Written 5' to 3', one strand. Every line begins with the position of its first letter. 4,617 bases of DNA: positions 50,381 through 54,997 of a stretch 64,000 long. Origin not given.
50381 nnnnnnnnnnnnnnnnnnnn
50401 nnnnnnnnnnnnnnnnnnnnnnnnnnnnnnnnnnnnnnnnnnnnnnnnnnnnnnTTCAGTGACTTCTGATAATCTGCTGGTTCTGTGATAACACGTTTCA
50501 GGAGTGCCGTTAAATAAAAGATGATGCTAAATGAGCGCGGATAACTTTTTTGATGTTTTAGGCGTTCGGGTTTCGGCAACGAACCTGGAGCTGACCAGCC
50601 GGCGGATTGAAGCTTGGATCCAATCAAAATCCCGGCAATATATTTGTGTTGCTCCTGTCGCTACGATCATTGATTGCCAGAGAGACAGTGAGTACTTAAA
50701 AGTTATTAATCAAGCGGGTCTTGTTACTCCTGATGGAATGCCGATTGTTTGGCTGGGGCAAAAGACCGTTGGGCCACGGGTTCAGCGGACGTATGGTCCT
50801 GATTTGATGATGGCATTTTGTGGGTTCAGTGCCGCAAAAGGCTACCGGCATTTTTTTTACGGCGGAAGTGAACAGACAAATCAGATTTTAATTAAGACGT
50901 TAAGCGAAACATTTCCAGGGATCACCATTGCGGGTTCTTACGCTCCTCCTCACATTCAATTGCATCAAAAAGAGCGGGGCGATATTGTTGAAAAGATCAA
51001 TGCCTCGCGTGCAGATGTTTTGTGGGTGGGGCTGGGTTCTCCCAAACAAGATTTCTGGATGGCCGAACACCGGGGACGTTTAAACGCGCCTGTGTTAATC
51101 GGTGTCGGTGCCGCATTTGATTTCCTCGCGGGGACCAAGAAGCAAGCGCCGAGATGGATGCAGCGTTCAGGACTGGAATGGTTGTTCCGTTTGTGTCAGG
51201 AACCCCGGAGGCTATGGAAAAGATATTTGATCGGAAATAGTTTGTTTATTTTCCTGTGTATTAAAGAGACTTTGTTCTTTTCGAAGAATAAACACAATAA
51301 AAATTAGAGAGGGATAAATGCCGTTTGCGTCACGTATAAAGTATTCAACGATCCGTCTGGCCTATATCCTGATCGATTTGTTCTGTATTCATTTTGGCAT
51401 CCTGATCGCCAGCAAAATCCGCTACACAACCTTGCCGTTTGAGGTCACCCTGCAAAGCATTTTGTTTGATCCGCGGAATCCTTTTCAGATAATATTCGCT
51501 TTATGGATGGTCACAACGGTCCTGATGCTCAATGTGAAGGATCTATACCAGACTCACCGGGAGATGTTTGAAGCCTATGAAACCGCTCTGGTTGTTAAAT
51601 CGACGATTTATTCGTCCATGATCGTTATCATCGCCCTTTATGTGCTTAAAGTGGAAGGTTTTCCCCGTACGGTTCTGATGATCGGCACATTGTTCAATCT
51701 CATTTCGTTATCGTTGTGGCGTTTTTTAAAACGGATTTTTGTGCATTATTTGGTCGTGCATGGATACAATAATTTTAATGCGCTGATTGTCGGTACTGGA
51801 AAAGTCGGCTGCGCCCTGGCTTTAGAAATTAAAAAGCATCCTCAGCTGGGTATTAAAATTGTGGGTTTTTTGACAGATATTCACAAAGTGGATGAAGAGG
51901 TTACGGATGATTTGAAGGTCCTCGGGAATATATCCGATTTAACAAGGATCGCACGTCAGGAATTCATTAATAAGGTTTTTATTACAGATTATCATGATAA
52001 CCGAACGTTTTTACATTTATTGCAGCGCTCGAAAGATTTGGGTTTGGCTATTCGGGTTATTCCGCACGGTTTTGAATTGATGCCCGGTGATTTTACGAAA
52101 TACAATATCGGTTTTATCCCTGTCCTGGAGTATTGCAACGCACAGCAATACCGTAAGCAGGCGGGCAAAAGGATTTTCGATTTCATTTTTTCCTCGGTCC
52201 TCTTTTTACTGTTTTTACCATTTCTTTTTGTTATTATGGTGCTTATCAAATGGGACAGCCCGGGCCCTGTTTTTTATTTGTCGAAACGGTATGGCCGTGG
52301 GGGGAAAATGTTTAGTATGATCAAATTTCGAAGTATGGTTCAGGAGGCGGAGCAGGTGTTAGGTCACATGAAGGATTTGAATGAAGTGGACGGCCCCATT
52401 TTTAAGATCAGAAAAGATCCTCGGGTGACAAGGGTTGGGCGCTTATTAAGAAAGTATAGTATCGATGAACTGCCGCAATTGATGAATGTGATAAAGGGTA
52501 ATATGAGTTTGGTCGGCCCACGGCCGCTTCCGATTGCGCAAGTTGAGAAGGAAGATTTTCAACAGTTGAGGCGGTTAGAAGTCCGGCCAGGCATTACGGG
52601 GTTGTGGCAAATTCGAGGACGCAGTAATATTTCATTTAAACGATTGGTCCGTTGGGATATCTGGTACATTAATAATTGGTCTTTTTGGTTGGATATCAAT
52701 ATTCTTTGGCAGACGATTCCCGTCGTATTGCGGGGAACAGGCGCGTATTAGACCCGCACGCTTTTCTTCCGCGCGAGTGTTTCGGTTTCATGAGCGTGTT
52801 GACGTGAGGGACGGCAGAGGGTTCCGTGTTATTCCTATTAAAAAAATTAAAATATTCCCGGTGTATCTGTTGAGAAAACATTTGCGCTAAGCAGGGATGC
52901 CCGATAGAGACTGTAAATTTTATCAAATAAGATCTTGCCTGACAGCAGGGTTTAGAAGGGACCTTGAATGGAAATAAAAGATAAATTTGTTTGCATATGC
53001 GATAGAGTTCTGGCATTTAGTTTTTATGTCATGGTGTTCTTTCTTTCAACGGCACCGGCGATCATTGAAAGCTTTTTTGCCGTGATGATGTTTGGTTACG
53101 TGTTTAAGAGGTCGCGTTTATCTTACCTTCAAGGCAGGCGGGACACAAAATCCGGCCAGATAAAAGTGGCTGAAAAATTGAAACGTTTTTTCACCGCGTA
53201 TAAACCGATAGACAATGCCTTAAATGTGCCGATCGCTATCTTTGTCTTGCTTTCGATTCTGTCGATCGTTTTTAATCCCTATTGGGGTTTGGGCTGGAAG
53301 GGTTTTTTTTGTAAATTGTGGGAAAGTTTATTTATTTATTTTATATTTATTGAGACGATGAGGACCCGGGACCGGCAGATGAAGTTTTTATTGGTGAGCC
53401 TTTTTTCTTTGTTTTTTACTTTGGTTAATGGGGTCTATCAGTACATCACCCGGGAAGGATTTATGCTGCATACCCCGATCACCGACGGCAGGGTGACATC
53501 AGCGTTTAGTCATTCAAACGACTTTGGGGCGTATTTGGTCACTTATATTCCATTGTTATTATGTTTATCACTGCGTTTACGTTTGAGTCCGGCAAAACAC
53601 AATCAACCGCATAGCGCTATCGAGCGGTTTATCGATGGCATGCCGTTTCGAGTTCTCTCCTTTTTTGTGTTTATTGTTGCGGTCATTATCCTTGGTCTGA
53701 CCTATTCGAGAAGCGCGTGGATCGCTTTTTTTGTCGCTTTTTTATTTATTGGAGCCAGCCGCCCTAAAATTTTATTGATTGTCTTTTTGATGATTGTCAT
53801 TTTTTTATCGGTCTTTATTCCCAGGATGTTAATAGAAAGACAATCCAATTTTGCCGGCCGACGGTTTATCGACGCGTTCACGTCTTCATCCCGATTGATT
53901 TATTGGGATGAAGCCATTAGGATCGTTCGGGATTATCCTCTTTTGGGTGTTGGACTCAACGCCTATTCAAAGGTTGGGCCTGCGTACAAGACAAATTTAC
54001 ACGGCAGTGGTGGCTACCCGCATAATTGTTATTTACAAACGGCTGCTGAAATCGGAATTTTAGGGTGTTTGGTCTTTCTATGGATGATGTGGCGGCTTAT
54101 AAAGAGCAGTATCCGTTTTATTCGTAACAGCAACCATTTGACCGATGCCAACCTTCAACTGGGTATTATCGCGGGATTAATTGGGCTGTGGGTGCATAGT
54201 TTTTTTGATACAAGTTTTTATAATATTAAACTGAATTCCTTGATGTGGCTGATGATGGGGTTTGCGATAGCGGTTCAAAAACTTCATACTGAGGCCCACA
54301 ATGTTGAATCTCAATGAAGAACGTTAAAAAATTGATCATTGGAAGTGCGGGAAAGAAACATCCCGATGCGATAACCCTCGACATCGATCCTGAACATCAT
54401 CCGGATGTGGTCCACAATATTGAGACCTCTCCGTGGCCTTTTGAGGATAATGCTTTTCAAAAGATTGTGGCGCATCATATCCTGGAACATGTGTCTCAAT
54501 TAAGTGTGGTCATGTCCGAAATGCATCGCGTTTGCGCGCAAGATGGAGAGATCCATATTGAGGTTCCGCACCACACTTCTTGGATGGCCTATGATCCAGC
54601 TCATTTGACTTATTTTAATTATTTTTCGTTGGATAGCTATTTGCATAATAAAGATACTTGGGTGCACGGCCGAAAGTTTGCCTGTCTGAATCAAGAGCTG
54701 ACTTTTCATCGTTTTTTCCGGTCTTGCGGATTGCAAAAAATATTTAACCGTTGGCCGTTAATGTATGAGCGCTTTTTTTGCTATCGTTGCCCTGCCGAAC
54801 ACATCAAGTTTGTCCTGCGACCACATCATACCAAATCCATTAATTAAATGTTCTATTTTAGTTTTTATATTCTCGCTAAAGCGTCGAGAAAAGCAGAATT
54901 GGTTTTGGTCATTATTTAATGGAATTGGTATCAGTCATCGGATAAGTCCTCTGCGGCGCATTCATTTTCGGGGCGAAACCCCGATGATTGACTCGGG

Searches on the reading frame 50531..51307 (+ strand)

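Call 15: search_protein_families(library=pfam, proteins=[window:50531-51307:+])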
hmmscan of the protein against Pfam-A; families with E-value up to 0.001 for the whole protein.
window:50531-51307:+ (258 aa): 1 family
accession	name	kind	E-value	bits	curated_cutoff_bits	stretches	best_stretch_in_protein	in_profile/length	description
PF03808.19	Glyco_tran_WecG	-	6.4e-63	212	27.4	1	62-232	1-168/168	Glycosyl transferase WecG/TagA/CpsF family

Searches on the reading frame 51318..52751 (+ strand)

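Call 15: search_protein_families(library=pfam, proteins=[window:51318-52751:+])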
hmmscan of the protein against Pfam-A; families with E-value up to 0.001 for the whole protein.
window:51318-52751:+ (477 aa): 2 families
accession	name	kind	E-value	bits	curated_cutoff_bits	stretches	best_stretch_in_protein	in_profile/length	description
PF02397.22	Bac_transf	-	1.2e-68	230.6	27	1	284-471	1-178/179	Bacterial sugar transferase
PF13727.12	CoA_binding_3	-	1.2e-13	51.9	25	1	74-249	3-175/175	CoA-binding domain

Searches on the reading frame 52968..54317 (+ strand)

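Call 15: search_protein_families(library=pfam, proteins=[window:52968-54317:+])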
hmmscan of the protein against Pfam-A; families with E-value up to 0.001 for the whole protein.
window:52968-54317:+ (449 aa): 1 family
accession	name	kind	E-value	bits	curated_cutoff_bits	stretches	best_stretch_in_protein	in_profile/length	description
PF04932.20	Wzy_C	-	4.4e-24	85.4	31.7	1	233-371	1-149/149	O-Antigen ligase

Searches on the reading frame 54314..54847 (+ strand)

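Call 24: search_protein_families(library=pfam, proteins=[window:54314-54847:+])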
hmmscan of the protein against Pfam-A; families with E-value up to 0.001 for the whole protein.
window:54314-54847:+ (177 aa): 2 families
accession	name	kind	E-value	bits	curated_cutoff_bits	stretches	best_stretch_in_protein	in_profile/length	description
PF08241.18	Methyltransf_11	-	1.4e-06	29.3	21.2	1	32-80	47-93/95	Methyltransferase domain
PF13489.12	Methyltransf_23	-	0.00071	19.8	27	1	17-116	45-135/164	Methyltransferase domain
